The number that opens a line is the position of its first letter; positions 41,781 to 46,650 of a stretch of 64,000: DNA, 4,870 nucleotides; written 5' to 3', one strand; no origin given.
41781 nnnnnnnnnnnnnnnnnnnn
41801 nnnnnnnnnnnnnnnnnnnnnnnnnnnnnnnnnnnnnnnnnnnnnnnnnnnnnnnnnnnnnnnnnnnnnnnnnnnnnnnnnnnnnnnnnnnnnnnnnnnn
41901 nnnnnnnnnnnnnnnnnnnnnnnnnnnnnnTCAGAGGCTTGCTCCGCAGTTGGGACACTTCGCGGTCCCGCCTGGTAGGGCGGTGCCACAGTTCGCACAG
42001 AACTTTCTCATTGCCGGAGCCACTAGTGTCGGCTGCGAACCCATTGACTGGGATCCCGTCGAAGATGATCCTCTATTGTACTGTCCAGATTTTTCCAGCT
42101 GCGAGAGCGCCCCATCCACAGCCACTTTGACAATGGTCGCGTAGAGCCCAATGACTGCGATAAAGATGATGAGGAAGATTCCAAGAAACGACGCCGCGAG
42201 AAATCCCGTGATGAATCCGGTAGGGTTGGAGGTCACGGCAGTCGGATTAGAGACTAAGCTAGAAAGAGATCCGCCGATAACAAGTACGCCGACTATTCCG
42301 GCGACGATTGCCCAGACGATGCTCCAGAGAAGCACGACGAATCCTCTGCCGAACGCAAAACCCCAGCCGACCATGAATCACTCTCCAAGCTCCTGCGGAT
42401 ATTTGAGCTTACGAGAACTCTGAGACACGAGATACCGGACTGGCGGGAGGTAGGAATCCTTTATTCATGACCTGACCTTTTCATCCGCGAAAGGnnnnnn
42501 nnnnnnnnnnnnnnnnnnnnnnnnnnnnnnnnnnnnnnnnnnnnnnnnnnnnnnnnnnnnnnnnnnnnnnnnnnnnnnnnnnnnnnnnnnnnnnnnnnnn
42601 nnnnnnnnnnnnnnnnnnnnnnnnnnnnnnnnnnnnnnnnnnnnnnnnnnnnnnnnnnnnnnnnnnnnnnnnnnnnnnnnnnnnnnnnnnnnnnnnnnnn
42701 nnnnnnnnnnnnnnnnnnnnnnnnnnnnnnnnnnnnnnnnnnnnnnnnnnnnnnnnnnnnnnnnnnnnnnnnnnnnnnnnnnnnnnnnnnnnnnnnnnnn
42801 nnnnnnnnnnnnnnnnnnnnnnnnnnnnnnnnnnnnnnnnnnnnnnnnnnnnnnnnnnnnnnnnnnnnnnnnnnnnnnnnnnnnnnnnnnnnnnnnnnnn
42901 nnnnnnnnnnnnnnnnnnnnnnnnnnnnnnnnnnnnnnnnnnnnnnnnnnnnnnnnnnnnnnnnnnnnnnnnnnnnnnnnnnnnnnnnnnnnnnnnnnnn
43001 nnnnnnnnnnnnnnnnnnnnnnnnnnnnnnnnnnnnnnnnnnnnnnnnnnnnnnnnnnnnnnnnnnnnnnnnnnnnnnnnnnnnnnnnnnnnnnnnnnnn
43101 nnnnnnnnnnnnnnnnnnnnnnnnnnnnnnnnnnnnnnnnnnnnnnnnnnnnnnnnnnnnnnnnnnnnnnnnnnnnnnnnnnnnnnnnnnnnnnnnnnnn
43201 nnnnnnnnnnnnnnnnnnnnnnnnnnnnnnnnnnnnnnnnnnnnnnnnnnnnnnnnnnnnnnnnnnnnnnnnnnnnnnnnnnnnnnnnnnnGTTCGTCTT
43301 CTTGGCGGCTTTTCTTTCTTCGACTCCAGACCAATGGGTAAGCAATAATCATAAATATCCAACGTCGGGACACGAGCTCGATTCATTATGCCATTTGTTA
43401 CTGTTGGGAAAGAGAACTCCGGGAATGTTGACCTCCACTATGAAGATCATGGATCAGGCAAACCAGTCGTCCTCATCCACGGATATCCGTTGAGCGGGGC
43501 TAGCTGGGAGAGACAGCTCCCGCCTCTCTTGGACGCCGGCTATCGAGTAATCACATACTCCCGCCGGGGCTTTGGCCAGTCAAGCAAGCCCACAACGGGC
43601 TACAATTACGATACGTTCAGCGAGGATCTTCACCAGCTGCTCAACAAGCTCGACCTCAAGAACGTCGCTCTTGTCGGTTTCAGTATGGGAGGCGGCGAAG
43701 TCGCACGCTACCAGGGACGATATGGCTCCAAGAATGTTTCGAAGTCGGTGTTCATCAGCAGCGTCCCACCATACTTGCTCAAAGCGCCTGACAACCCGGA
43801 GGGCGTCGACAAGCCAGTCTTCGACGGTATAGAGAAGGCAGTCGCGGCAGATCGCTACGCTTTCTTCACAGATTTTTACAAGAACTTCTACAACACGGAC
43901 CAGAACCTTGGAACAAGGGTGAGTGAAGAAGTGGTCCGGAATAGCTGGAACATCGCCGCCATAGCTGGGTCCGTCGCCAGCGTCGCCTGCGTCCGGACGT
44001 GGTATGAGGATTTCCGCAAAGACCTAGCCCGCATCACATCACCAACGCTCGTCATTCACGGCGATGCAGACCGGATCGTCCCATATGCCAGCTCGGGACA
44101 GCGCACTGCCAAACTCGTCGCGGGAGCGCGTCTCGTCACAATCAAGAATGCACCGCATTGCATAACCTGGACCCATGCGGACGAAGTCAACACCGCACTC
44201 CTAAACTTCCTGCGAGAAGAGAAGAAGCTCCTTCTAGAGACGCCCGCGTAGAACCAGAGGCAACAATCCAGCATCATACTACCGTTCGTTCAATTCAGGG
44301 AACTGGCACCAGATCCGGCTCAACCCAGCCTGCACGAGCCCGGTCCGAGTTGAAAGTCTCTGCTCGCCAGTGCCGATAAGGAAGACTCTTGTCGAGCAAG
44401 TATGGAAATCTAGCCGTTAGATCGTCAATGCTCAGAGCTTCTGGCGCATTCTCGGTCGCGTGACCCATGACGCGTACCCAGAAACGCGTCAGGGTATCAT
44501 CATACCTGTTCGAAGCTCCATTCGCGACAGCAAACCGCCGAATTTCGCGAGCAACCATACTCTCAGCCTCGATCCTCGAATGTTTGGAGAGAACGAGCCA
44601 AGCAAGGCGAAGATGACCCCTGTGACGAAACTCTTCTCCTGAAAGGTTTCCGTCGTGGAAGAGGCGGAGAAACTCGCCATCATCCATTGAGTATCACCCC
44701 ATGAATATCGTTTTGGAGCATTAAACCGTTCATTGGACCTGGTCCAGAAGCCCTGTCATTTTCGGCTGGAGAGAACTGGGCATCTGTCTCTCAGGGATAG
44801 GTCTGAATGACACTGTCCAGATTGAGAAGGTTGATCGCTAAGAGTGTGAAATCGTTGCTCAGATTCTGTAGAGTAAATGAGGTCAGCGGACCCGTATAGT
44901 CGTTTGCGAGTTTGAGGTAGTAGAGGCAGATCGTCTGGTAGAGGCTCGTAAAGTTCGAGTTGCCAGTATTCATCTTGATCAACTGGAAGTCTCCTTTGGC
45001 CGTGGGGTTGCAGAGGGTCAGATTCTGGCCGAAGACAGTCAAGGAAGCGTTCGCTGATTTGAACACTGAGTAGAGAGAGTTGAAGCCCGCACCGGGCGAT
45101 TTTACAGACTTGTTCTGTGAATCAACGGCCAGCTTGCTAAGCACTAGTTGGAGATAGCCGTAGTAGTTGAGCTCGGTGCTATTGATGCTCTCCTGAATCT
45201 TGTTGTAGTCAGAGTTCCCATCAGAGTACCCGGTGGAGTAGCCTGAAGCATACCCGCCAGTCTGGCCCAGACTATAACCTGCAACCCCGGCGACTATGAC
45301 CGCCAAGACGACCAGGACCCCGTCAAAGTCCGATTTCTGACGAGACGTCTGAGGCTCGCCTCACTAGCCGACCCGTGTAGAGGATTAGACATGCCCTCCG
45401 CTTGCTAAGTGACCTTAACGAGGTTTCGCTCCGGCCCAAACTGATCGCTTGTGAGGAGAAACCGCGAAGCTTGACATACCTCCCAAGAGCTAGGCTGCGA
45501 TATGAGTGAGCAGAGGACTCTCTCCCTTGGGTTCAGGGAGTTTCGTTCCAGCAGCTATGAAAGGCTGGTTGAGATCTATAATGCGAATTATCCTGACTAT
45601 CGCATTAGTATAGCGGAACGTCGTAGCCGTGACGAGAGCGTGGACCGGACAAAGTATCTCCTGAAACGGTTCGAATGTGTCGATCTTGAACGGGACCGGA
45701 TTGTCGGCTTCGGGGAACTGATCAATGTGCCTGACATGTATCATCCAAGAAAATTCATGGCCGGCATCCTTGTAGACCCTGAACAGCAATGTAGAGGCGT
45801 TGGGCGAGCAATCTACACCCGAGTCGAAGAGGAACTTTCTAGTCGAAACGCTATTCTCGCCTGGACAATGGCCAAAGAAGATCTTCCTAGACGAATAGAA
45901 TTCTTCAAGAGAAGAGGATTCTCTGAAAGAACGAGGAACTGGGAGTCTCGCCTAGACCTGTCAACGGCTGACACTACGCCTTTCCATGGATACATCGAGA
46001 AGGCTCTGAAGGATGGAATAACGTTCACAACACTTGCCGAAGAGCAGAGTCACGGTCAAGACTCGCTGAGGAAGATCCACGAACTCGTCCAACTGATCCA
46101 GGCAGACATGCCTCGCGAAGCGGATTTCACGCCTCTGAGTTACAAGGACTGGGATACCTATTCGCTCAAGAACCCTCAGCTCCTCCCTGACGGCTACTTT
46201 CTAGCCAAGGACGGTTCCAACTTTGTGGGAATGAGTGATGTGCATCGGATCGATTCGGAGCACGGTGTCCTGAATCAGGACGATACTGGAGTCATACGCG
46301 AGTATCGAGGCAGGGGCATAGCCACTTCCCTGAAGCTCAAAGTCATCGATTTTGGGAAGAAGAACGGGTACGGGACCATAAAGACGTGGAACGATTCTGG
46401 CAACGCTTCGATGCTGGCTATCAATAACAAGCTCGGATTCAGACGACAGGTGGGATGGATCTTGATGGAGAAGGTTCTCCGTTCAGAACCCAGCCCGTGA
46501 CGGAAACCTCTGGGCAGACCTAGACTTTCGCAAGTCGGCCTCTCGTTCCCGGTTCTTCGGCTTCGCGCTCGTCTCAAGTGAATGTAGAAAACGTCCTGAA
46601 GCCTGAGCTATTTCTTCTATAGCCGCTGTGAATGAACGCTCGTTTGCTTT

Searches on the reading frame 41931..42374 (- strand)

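Call 10: search_protein_families(library=pfam, proteins=[window:41931-42374:-], max_evalue=0.001)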
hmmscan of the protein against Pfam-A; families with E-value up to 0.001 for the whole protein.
window:41931-42374:- (147 aa): 3 families
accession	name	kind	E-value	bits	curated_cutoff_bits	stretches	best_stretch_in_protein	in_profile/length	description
PF13240.11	Zn_Ribbon_1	-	6.5e-06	26.2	25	1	125-147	1-23/23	zinc-ribbon domain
PF12773.13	DZR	-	7.3e-05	23.3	27.3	1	120-146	9-33/45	Double zinc ribbon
PF13197.11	DUF4013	-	0.00012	22.4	26.9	1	3-91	39-126/168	Protein of unknown function (DUF4013)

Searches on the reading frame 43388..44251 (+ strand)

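Call 10: search_protein_families(library=pfam, proteins=[window:43388-44251:+], max_evalue=0.001)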
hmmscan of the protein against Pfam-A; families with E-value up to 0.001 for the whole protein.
window:43388-44251:+ (287 aa): 6 families
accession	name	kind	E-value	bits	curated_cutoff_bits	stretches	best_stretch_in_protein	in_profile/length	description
PF00561.26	Abhydrolase_1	-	1.3e-40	140.1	25.8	1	25-263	1-244/245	alpha/beta hydrolase fold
PF12697.13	Abhydrolase_6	-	1.5e-25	91.6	26.3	1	27-268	1-215/217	Alpha/beta hydrolase family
PF12146.15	Hydrolase_4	-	1.9e-17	63.8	27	1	27-259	7-234/239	Serine aminopeptidase, S33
PF06028.17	DUF915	-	0.00012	22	22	1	79-124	91-140/255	Alpha/beta hydrolase of unknown function (DUF915)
PF12740.14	PETase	-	0.00025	21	28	0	78-107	112-141/263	PET hydrolase-like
PF08386.16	Abhydrolase_4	-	0.00068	20.2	21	0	214-277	31-93/103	TAP-like protein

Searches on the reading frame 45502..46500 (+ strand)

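Call 11: search_protein_families(library=pfam, proteins=[window:45502-46500:+], max_evalue=0.001)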
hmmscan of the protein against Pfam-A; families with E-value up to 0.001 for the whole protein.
window:45502-46500:+ (332 aa): 4 families
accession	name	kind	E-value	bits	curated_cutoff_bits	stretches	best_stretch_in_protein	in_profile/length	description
PF00583.31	Acetyltransf_1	-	4.4e-21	75.7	20.7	2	24-140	6-116/116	Acetyltransferase (GNAT) family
PF13508.13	Acetyltransf_7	-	7.4e-14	52.3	27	1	63-142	10-84/84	Acetyltransferase (GNAT) domain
PF13673.13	Acetyltransf_10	-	1.3e-07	32.1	23.6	0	63-145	38-112/128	Acetyltransferase (GNAT) domain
PF13527.13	Acetyltransf_9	-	0.00087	19.7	25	0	74-141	63-125/127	Acetyltransferase (GNAT) domain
